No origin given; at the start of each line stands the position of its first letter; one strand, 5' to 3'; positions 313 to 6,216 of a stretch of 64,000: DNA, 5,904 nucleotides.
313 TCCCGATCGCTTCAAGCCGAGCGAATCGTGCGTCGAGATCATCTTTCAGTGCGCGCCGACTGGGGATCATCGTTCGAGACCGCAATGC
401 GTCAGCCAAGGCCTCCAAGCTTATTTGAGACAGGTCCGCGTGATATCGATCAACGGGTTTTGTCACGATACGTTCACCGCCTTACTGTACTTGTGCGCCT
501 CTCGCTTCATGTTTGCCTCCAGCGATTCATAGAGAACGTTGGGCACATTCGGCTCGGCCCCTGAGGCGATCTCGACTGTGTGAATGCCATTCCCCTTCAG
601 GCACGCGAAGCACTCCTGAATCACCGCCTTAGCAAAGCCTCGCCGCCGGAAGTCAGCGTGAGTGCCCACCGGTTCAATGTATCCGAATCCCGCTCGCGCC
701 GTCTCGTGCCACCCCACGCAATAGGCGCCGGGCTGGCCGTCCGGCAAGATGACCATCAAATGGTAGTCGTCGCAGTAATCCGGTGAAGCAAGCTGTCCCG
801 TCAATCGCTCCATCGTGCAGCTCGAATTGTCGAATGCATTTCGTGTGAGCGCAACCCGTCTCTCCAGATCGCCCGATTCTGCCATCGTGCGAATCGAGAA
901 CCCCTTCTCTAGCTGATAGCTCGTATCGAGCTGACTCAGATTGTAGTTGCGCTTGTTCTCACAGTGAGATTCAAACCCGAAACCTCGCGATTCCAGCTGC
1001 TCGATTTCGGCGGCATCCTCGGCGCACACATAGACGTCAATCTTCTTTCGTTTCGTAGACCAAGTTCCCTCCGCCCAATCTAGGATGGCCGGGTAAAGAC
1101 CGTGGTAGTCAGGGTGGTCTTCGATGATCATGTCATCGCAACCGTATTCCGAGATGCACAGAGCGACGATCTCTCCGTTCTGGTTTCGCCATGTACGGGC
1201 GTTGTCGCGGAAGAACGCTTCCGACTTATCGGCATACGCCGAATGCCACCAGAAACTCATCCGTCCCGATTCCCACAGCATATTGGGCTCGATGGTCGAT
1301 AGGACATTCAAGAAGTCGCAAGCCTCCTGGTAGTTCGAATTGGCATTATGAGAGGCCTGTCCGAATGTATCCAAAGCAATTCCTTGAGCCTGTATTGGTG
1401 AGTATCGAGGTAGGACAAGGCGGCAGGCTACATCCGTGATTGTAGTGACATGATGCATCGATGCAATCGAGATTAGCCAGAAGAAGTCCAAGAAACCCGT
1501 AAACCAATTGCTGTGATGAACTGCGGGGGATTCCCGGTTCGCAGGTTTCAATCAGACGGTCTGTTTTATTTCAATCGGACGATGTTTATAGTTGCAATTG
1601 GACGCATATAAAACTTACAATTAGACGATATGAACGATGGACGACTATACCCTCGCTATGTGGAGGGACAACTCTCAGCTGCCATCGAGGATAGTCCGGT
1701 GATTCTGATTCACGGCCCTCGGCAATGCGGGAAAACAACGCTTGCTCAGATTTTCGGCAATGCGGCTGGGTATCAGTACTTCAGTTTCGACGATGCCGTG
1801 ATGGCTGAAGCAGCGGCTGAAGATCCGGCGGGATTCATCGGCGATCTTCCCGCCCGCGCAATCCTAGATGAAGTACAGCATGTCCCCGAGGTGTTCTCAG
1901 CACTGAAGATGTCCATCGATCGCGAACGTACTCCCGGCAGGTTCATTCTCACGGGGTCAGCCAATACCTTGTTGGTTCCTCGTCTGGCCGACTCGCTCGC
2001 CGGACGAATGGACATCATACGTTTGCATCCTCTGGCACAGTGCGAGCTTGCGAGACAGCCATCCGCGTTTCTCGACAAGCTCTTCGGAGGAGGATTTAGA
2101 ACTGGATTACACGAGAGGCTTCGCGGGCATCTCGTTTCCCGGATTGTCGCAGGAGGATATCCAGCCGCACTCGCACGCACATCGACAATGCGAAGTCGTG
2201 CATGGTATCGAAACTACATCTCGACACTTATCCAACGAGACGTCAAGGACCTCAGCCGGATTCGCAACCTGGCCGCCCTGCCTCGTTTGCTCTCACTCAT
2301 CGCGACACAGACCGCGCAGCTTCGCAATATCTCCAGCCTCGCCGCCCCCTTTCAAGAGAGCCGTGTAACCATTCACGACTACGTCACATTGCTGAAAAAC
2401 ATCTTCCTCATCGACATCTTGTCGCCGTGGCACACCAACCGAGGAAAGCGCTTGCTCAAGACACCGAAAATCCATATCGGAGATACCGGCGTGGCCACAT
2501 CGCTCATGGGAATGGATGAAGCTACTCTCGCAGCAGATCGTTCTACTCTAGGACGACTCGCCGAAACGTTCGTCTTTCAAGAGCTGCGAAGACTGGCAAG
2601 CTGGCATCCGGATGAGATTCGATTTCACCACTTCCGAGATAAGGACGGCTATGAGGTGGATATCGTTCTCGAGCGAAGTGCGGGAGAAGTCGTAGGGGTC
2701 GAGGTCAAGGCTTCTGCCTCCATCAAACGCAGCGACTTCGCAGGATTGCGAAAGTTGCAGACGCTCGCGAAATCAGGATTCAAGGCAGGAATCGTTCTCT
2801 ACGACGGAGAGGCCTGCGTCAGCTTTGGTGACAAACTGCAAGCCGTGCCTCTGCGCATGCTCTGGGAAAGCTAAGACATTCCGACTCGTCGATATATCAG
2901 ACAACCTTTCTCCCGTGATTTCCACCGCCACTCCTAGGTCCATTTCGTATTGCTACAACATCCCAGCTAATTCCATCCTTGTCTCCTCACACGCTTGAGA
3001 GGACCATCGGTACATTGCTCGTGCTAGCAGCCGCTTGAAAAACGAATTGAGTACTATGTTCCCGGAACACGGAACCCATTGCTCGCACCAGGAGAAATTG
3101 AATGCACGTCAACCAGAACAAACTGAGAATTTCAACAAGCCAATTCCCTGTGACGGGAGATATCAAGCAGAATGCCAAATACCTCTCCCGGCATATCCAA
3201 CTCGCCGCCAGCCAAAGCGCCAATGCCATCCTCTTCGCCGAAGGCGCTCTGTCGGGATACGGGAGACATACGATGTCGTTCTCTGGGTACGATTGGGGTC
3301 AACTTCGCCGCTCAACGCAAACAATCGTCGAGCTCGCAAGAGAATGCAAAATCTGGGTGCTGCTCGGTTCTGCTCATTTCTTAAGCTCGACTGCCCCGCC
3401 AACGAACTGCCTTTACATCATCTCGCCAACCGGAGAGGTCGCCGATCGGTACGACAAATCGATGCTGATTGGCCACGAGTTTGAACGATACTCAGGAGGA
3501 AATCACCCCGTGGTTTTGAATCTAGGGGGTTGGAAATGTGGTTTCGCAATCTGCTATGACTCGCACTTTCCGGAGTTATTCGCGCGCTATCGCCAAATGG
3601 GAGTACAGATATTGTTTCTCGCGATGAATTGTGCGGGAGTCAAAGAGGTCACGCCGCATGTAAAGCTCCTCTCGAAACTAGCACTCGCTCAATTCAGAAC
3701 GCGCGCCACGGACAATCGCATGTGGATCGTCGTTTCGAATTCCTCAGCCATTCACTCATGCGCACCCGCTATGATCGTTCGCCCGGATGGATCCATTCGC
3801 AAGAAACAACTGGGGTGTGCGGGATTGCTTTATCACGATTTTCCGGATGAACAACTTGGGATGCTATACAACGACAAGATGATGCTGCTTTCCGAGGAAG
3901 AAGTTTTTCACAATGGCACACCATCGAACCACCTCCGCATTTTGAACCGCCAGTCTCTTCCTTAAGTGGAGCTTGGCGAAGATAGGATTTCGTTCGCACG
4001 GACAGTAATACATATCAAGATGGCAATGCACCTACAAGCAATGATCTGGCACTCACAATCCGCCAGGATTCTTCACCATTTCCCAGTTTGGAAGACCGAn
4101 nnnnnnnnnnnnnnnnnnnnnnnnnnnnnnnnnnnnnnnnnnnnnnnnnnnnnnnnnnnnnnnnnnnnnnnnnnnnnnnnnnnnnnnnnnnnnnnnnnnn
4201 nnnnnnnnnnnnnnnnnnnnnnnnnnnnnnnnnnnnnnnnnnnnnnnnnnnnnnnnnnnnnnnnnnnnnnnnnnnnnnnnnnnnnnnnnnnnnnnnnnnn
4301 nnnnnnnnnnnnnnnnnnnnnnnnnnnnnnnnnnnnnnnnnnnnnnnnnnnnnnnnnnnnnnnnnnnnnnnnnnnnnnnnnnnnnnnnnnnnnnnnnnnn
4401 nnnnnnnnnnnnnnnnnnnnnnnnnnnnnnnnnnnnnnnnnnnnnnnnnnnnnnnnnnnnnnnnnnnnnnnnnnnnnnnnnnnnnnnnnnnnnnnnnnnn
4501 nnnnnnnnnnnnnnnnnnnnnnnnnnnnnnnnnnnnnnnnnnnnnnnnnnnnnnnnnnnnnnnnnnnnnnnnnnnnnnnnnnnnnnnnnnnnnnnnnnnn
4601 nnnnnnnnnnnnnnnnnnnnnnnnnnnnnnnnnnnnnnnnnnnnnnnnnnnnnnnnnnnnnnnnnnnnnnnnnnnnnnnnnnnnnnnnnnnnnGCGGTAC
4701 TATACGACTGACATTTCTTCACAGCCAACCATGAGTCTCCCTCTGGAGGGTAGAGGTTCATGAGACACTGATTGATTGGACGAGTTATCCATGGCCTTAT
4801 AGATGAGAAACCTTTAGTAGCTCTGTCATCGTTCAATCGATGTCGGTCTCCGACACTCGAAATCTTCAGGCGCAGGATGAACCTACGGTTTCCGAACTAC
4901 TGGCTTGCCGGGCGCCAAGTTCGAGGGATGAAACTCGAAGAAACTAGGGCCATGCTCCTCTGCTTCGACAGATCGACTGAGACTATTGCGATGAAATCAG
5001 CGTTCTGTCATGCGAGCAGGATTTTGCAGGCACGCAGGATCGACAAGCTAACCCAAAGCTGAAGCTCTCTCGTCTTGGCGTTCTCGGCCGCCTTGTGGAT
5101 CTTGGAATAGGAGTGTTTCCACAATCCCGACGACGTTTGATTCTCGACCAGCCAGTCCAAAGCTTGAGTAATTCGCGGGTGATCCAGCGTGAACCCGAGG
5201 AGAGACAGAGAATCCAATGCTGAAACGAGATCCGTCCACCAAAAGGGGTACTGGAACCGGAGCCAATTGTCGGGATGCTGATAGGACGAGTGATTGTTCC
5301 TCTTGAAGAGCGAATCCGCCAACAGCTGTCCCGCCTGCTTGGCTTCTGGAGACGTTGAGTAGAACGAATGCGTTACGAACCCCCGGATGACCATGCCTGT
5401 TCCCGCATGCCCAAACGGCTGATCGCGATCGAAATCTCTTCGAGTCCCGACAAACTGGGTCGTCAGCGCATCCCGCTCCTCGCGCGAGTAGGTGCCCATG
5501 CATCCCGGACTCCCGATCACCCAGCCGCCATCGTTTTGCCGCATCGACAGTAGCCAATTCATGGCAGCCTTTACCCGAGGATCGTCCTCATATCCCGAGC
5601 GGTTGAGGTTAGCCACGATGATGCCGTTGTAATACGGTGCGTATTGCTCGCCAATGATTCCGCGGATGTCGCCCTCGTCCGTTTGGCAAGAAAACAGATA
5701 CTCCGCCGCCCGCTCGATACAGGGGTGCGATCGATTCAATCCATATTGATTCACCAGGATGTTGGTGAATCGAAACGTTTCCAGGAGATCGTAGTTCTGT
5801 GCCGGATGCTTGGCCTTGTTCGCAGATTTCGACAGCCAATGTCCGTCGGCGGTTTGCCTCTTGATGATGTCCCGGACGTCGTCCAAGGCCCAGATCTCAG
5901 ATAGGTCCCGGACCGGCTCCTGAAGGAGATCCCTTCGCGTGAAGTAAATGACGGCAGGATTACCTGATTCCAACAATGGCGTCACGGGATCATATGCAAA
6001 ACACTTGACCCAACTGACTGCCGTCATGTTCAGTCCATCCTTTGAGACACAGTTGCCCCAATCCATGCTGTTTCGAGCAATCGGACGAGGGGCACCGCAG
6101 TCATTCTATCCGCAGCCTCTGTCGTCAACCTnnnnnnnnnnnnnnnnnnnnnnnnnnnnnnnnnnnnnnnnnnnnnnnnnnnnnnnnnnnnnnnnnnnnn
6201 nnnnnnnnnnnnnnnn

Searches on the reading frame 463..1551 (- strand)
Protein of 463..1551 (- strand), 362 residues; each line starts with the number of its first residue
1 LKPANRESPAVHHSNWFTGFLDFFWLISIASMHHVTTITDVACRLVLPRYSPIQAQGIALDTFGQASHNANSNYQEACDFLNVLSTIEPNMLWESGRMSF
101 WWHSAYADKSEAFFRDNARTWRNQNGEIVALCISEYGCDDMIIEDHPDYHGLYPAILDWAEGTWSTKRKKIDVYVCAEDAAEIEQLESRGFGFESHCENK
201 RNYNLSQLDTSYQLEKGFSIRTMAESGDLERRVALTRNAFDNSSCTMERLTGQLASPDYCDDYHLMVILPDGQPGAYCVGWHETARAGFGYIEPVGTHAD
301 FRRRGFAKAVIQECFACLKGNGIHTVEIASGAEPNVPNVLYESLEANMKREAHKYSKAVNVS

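Call 48: search_protein_families(library=pfam, proteins=[window:463-1551:-], max_evalue=0.001)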
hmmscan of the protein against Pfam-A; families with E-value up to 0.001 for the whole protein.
window:463-1551:- (362 aa): 2 families
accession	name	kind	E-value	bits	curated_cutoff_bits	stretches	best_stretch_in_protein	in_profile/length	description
PF00583.31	Acetyltransf_1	-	1.4e-06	29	20.7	1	261-337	31-106/116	Acetyltransferase (GNAT) family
PF13508.13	Acetyltransf_7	-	0.00022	22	27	1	262-344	2-80/84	Acetyltransferase (GNAT) domain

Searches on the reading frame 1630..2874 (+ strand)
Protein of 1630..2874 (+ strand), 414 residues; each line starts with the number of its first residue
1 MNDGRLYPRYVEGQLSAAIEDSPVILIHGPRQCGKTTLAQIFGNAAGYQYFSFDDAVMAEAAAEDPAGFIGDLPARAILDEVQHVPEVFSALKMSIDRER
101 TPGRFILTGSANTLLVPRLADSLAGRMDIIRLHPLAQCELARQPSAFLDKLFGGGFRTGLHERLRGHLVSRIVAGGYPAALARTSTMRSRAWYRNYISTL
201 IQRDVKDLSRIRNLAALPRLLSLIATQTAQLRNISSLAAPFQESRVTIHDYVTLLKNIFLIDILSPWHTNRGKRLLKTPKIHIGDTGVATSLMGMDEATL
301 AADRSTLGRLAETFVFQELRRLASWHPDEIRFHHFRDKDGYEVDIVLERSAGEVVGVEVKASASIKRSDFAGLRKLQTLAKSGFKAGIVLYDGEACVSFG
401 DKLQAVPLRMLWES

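Call 48: search_protein_families(library=pfam, proteins=[window:1630-2874:+], max_evalue=0.001)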
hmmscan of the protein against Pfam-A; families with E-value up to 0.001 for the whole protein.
window:1630-2874:+ (414 aa): 3 families
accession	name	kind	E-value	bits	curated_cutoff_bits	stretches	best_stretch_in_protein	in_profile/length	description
PF13635.12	DUF4143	-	2.6e-44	151.2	28.1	1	202-362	1-160/160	Domain of unknown function (DUF4143)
PF13173.12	AAA_14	-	4.6e-25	88.5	27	1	22-140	2-128/129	AAA domain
PF00004.35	AAA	-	0.00018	22.4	21.2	0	25-131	1-127/131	ATPase family associated with various cellular activities (AAA)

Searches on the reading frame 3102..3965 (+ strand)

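Call 48: search_protein_families(library=pfam, proteins=[window:3102-3965:+], max_evalue=0.001)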
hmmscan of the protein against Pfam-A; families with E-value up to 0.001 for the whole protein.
window:3102-3965:+ (287 aa): 1 family
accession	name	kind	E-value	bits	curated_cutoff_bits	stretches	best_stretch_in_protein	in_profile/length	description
PF00795.27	CN_hydrolase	-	1.8e-27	96.7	23.2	1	13-232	5-230/256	Carbon-nitrogen hydrolase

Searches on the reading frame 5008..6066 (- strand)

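Call 48: search_protein_families(library=pfam, proteins=[window:5008-6066:-], max_evalue=0.001)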
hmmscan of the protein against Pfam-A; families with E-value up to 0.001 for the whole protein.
window:5008-6066:- (352 aa): 2 families
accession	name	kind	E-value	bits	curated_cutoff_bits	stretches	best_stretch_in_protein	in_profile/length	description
PF13243.12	SQHop_cyclase_C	-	4.7e-12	46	26.1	1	105-182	149-226/319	Squalene-hopene cyclase C-terminal domain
PF07678.20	TED_complement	-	4.3e-05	23.2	22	0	256-348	76-167/312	A-macroglobulin TED domain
